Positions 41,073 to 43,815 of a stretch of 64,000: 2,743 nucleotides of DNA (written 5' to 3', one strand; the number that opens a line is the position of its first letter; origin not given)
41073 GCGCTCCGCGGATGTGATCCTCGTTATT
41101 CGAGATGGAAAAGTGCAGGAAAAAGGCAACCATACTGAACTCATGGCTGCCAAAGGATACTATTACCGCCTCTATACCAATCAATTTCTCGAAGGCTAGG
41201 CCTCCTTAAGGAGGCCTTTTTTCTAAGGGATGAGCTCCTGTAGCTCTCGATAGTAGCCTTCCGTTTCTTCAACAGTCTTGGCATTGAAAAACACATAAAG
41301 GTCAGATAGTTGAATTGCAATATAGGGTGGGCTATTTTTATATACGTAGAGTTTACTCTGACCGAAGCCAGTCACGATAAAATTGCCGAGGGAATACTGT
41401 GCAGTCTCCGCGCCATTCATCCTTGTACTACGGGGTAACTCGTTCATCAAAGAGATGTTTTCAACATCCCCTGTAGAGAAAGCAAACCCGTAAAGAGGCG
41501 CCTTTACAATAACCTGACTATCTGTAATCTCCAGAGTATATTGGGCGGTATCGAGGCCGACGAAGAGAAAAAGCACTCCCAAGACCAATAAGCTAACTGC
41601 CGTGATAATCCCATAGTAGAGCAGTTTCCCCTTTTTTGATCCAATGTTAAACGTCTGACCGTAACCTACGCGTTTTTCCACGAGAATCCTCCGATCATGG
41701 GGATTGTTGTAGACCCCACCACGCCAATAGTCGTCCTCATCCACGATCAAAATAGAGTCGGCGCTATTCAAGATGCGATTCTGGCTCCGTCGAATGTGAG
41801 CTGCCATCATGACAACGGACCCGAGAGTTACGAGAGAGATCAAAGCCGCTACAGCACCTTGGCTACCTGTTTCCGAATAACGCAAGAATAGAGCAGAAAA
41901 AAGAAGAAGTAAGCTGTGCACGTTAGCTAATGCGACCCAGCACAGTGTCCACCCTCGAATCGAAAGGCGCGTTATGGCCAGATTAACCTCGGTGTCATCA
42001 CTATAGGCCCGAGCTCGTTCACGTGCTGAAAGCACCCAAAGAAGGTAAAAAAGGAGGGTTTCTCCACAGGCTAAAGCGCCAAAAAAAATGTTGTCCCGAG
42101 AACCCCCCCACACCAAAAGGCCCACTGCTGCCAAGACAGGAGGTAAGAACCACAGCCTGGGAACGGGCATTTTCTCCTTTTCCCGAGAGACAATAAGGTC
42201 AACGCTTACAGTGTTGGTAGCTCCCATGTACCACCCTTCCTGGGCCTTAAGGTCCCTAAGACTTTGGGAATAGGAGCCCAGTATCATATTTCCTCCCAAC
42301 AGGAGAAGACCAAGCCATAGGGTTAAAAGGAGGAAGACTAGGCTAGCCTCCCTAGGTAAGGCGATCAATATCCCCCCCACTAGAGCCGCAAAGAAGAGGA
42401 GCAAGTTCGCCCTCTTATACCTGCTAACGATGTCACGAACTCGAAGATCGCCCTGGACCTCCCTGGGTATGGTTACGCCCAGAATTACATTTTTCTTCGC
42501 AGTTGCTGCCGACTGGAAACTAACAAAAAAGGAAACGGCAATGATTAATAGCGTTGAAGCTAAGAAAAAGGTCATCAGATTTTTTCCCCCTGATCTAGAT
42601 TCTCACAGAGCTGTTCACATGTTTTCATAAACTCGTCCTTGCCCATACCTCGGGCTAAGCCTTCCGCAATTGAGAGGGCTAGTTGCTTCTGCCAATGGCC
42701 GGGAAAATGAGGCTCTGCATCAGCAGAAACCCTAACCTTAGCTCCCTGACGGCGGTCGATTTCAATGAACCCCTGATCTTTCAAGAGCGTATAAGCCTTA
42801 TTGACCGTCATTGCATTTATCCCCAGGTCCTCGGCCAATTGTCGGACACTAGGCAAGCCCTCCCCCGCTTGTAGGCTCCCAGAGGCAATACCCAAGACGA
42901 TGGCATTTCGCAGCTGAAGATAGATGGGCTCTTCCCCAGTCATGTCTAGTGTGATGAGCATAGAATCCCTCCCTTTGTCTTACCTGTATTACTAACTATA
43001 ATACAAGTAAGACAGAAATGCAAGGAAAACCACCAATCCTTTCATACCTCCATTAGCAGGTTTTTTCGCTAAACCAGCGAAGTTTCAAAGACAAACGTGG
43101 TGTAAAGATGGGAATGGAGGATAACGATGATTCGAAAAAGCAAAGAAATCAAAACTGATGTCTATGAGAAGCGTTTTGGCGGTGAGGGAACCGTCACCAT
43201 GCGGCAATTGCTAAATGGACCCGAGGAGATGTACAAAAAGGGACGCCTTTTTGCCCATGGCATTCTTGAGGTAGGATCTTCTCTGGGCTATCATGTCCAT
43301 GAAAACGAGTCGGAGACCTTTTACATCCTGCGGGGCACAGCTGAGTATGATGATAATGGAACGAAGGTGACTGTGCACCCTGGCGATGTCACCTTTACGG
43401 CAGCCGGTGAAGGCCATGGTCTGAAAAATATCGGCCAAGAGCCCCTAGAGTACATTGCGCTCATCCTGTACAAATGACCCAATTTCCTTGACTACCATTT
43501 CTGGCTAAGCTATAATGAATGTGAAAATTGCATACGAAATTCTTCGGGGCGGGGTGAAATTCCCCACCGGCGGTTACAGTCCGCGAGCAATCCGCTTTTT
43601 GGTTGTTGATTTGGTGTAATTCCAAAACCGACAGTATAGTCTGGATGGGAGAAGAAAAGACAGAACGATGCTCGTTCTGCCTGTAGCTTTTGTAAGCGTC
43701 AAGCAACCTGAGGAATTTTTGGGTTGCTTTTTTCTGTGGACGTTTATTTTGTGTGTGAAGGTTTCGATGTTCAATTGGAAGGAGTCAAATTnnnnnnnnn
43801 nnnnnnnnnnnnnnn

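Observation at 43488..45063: FMN riboswitch controlling an orphan family-1 (CUT1-type) ABC substrate-binding protein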

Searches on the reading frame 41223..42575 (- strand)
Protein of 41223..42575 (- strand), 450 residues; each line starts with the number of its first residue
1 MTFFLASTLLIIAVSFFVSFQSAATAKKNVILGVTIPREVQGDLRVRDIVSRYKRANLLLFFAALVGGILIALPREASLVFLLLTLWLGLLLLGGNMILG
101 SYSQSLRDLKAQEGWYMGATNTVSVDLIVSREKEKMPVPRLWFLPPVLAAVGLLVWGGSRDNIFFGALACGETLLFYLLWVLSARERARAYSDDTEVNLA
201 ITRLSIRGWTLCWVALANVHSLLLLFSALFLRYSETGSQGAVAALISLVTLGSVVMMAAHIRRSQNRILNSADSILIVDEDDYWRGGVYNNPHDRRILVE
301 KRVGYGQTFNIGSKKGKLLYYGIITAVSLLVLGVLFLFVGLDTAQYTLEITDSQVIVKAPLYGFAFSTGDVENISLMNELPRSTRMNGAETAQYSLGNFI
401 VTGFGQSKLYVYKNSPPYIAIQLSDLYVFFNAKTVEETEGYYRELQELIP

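Call 4: search_protein_families(library=pfam, proteins=[window:41223-42575:-])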
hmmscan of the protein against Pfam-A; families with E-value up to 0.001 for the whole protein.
window:41223-42575:- (450 aa): 2 families
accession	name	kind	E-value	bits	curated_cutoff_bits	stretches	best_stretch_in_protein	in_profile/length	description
PF19124.5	DUF5808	-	4.4e-05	23.4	26.3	1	292-317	1-26/26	Family of unknown function (DUF5808)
PF10882.14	bPH_5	-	0.00064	20.2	22.5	0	349-425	4-79/100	Bacterial PH domain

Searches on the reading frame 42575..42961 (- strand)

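Call 4: search_protein_families(library=pfam, proteins=[window:42575-42961:-])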
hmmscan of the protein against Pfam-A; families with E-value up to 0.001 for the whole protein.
window:42575-42961:- (128 aa): 3 families
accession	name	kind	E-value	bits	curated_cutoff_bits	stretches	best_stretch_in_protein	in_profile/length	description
PF00392.27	GntR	-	6.3e-14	51.8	27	1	14-76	2-64/64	Bacterial regulatory proteins, gntR family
PF14502.12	HTH_41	-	6.2e-05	22.8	25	1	32-71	2-41/48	Helix-turn-helix domain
PF13730.12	HTH_36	-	0.00046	20.4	25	1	32-66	21-55/55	Helix-turn-helix domain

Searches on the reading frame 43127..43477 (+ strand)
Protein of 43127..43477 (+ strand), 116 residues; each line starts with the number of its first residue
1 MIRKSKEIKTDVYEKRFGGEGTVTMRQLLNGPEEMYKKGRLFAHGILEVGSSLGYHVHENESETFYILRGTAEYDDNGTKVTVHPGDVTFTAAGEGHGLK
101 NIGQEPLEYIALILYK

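Call 4: search_protein_families(library=pfam, proteins=[window:43127-43477:+])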
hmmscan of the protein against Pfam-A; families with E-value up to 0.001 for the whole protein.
window:43127-43477:+ (116 aa): 6 families
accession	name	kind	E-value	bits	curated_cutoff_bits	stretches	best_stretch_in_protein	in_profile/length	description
PF07883.17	Cupin_2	-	5.9e-17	61.6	27.2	1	46-111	4-68/70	Cupin domain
PF02311.25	AraC_binding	-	1e-05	25.7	21.1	1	52-111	15-73/135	AraC-like ligand binding domain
PF01050.24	MannoseP_isomer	-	2.6e-05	24.8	23.6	1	50-111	38-99/116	Mannose-6-phosphate isomerase C-terminal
PF02678.22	Pirin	-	4.9e-05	23.7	26.1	1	49-96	39-87/108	Pirin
PF05899.18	Cupin_3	-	0.00011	22.2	23.5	1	45-95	10-60/74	EutQ-like cupin domain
PF00190.28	Cupin_1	-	0.00033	20.7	22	1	44-107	37-107/151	Cupin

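Call 5: search_protein_families(library=ncbifam, proteins=[window:43127-43477:+], max_evalue=0.01)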
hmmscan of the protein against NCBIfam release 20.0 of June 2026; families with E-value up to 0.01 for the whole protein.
window:43127-43477:+ (116 aa): 3 families
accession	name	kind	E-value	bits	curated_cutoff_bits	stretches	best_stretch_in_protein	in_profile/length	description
TIGR01479.1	GMP_PMI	equivalog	2.5e-05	23.3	372.95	1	47-110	382-445/467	mannose-1-phosphate guanylyltransferase/mannose-6-phosphate isomerase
TIGR03404.1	bicupin_oxalic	subfamily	0.0027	16.8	254.2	1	54-112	259-322/367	bicupin, oxalate decarboxylase family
NF049940.1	MandnitrLy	equivalog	0.0045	16.8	140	1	4-98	4-93/130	(R)-mandelonitrile lyase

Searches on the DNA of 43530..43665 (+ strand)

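Call 57: build_rna_model(alignment_id=A3)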
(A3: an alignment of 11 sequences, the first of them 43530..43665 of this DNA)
Model R1 built from alignment A3 (11 sequences, 144 columns); structure: RNAalifold consensus.
model positions 135; base pairs 34; branch points 4; effective number of sequences 0.89; information 0.591 bits per position. Calibrated on 0.2 Mb of random sequence (short: E-values are rough).
structure used (alignment columns):
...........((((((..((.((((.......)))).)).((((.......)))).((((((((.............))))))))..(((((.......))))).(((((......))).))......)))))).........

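Call 58: search_with_rna_model(model_id=R1, sources=[L024, L025, L026, L027, L028, L029, L030, L031, L032, L033, L034, L035, L036, L037, L038, L039, L040, L041, L042, L043, L044, L045, L046, L047, L048, L049, L050, L051, L052, L053, L054, L055, L056, L057, L058, L059, L060, L061, L062, L063, L064, L065, L066, L067, L068, L069, L070, L071, L072, L073, L074, L075, L076, L077, L078, L079, L080, L081, L082, L083, L084, L085, L086, L087, L088, L089, L090, L091, L092, L093, L094, L095, L096, L097, L098, L099, L100, L101, L102, L126, L127, L128, L129, L130, L131, L132, L134, L136, L137, L138, L139, L140, L141, L142, L010, L018, L019, window], max_evalue=1)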
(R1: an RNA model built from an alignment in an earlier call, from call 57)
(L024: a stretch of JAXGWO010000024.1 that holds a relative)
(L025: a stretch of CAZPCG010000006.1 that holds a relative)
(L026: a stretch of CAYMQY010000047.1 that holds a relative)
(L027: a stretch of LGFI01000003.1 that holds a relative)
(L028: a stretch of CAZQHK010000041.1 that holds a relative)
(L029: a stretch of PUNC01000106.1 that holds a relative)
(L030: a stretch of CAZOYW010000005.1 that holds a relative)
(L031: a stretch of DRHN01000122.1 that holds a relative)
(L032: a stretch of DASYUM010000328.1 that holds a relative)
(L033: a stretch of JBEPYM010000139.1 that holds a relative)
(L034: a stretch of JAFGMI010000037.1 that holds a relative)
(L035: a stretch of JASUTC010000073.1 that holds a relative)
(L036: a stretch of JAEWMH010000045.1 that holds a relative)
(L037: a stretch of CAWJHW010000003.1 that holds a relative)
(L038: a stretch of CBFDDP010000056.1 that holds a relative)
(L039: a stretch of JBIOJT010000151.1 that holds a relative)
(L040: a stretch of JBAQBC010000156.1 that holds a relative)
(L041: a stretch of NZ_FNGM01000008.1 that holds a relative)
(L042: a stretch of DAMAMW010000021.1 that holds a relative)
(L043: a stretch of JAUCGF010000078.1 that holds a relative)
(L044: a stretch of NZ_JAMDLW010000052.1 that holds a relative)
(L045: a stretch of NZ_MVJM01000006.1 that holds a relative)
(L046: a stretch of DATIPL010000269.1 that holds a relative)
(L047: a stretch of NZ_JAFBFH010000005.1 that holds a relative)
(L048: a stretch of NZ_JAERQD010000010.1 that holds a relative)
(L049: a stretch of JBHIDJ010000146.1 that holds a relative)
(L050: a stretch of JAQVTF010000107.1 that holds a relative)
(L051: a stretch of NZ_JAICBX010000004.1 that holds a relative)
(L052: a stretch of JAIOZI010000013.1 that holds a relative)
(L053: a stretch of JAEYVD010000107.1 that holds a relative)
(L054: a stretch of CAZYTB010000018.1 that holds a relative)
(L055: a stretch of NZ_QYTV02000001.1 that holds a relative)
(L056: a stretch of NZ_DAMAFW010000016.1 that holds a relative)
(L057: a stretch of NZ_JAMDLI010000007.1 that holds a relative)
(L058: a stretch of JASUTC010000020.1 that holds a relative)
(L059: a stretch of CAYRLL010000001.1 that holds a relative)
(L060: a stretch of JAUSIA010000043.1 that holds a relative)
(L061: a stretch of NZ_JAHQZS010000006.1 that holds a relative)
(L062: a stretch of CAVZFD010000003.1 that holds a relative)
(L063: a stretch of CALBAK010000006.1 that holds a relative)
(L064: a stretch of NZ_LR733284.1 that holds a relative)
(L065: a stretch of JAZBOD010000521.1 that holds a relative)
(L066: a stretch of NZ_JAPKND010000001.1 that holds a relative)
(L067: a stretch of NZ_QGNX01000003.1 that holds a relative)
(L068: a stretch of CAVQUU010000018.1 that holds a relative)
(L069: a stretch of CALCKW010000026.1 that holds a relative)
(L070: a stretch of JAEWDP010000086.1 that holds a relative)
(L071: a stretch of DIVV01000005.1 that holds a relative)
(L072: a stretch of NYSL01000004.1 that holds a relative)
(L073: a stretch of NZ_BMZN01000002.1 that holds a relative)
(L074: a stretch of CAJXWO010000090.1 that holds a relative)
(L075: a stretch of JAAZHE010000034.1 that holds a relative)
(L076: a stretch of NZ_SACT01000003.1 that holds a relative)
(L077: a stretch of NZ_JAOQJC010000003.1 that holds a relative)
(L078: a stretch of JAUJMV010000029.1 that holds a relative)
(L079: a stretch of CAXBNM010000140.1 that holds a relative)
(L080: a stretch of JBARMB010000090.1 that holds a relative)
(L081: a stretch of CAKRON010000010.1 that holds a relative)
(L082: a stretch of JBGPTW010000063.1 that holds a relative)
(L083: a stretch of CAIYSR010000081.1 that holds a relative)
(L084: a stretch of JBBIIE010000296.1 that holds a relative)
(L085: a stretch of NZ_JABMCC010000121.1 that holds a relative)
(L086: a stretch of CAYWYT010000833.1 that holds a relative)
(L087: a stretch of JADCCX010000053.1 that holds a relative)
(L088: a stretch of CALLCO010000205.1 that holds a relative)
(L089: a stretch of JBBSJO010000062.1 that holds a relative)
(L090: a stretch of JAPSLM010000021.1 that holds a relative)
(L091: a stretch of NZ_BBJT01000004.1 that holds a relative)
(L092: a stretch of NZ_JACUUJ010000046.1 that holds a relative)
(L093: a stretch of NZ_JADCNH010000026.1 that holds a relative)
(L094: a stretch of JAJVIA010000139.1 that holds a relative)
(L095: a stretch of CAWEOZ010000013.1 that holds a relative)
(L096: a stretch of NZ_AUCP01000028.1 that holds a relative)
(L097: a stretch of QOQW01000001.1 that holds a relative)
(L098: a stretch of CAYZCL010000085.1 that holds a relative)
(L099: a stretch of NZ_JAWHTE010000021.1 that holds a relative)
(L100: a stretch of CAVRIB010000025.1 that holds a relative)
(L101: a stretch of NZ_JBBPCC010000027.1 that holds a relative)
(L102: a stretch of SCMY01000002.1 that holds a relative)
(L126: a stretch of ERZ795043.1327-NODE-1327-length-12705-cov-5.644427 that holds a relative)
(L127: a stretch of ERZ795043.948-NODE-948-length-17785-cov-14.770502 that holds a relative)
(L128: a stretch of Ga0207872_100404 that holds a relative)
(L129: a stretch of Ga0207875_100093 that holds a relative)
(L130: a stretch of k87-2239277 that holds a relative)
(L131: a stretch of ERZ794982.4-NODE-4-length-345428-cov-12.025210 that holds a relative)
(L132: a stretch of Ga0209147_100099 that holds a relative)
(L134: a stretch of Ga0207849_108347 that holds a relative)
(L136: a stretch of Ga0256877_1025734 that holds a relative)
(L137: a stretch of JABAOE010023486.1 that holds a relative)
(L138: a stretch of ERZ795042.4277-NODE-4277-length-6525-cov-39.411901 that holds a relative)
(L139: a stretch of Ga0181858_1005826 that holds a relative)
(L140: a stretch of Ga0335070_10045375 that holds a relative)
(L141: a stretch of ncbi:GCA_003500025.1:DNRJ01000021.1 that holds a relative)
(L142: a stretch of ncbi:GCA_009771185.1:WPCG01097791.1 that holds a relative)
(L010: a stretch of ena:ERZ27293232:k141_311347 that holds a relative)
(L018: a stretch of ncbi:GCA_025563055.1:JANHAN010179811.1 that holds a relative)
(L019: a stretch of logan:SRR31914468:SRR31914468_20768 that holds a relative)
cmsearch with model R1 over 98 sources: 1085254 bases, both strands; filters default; matches with E-value up to 1: 1.
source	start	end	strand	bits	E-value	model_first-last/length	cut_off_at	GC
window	43530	43665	+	157.8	1.3e-37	1-135/135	no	0.49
